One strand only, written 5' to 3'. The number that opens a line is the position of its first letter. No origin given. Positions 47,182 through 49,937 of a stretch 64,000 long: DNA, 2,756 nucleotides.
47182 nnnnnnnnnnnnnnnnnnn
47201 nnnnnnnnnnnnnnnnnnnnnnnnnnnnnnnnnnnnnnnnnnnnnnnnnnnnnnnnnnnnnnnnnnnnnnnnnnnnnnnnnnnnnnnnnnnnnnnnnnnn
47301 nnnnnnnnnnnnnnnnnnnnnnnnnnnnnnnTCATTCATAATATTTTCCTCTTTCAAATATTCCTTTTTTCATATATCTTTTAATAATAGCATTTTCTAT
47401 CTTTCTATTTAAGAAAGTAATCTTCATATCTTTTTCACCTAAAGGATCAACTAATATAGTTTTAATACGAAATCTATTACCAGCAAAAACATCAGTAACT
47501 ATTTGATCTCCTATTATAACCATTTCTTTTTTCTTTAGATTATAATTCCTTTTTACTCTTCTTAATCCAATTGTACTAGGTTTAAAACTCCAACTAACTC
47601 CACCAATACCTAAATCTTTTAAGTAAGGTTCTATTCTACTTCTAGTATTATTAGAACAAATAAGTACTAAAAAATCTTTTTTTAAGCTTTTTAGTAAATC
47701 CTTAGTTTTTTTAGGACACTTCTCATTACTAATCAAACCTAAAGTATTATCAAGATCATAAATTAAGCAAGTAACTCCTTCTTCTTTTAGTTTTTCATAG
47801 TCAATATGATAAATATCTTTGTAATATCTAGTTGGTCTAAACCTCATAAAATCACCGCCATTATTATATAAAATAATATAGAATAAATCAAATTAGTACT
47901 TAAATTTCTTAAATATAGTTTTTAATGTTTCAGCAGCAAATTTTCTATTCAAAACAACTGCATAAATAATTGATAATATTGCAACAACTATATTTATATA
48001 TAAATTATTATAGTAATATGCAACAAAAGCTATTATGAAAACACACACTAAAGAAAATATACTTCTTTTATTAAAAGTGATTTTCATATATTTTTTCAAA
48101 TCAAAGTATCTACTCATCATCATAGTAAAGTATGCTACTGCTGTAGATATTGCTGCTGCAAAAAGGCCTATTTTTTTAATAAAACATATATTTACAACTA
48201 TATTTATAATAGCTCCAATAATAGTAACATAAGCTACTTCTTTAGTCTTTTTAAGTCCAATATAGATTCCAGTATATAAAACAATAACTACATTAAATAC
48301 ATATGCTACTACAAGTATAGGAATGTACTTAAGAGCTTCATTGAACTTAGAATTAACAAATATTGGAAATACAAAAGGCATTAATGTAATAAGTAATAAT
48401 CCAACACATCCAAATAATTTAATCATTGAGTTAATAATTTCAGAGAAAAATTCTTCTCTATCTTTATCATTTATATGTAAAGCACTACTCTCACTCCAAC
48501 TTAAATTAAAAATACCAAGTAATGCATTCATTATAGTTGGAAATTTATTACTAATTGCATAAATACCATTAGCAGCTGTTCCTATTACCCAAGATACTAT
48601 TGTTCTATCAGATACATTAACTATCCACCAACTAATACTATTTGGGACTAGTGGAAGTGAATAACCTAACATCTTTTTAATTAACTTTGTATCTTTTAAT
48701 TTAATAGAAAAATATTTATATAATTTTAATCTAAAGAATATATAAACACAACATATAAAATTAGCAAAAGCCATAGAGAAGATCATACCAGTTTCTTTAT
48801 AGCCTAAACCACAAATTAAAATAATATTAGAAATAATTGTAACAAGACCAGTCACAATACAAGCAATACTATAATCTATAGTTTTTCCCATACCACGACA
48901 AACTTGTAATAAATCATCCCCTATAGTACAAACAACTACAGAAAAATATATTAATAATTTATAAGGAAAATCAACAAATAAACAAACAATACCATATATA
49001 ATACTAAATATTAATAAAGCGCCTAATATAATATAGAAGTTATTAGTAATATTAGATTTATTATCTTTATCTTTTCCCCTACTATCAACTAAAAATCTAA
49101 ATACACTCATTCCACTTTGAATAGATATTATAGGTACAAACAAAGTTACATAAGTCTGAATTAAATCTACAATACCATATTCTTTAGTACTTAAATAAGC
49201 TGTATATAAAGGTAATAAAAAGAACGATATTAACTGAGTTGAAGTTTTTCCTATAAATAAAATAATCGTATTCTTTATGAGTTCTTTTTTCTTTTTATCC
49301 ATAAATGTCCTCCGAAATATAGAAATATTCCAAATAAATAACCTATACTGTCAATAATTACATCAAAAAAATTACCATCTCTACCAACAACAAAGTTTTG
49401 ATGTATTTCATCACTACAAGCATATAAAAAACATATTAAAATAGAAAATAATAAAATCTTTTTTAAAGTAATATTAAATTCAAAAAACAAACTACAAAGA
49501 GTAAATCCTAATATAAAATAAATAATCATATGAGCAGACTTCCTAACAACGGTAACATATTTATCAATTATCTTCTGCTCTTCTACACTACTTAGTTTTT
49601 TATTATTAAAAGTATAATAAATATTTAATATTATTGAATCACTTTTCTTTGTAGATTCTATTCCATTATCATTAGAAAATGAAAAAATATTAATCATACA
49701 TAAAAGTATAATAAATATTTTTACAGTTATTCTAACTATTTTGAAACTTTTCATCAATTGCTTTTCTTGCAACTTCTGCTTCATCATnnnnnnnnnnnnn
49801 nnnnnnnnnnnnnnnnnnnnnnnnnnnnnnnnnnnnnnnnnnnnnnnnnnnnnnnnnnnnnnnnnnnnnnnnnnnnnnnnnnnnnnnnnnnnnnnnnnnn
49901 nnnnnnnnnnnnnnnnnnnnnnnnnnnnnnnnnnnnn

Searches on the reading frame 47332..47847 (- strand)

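Call 39: search_protein_families(library=pfam, proteins=[window:47332-47847:-], max_evalue=0.0001)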
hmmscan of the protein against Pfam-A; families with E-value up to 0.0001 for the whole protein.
window:47332-47847:- (171 aa): 5 families
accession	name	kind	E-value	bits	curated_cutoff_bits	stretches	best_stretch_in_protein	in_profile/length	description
PF00702.32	Hydrolase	-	1e-08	36.3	26.4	1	12-125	67-189/191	haloacid dehalogenase-like hydrolase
PF13242.12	Hydrolase_like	-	9.9e-08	32.2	22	1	89-133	4-48/75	HAD-hyrolase-like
PF13419.12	HAD_2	-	6.7e-07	30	23.8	1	47-133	83-178/178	Haloacid dehalogenase-like hydrolase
PF08282.18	Hydrolase_3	-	8.2e-07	29.4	20.9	1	29-82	2-55/255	haloacid dehalogenase-like hydrolase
PF09419.16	PGP_phosphatase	-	1.4e-06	28.4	20.4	0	4-68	18-87/168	Mitochondrial PGP phosphatase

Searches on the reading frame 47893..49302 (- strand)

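Call 3: search_protein_families(library=pfam, proteins=[window:47893-49302:-], max_evalue=1)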
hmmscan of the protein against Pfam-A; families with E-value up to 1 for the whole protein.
window:47893-49302:- (469 aa): 4 families
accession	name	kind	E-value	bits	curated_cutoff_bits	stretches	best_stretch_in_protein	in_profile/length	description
PF01943.22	Polysacc_synt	-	1.3e-16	61.3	28.2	1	8-262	1-258/274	Polysaccharide biosynthesis protein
PF01554.23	MatE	-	1.6e-06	28.4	24.9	1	219-372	3-160/161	MatE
PF13440.11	Polysacc_synt_3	-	1.3e-05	25.1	23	1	37-322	6-290/293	Polysaccharide biosynthesis protein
PF03023.19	MurJ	-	0.00099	18.3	27.4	1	344-444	341-446/451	Lipid II flippase MurJ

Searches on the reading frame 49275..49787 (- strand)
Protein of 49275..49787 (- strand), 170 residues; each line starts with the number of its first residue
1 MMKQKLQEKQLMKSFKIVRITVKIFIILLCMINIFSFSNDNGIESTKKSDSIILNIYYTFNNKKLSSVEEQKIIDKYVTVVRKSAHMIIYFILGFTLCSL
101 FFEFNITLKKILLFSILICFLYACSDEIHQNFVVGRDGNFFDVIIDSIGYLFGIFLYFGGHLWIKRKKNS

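Call 3: search_protein_families(library=pfam, proteins=[window:49275-49787:-], max_evalue=1)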
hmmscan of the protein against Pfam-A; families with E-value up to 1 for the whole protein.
window:49275-49787:- (170 aa): 5 families
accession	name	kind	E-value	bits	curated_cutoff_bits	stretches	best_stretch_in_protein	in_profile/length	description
PF04892.17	VanZ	-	6.5e-18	66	30.1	1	24-158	2-123/126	VanZ like family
PF04835.17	Pox_A9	-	0.038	14.6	22.8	1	80-101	26-47/53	A9 protein conserved region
PF07680.16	DoxA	-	0.087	13.2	27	1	55-89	58-92/131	TQO small subunit DoxA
PF15844.10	TMCCDC2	-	0.13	12.8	27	1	67-142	29-104/171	Transmembrane and coiled-coil domain-containing protein 2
PF10858.15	DUF2659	-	0.28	11.3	27.7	1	4-87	11-95/216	Protein of unknown function (DUF2659)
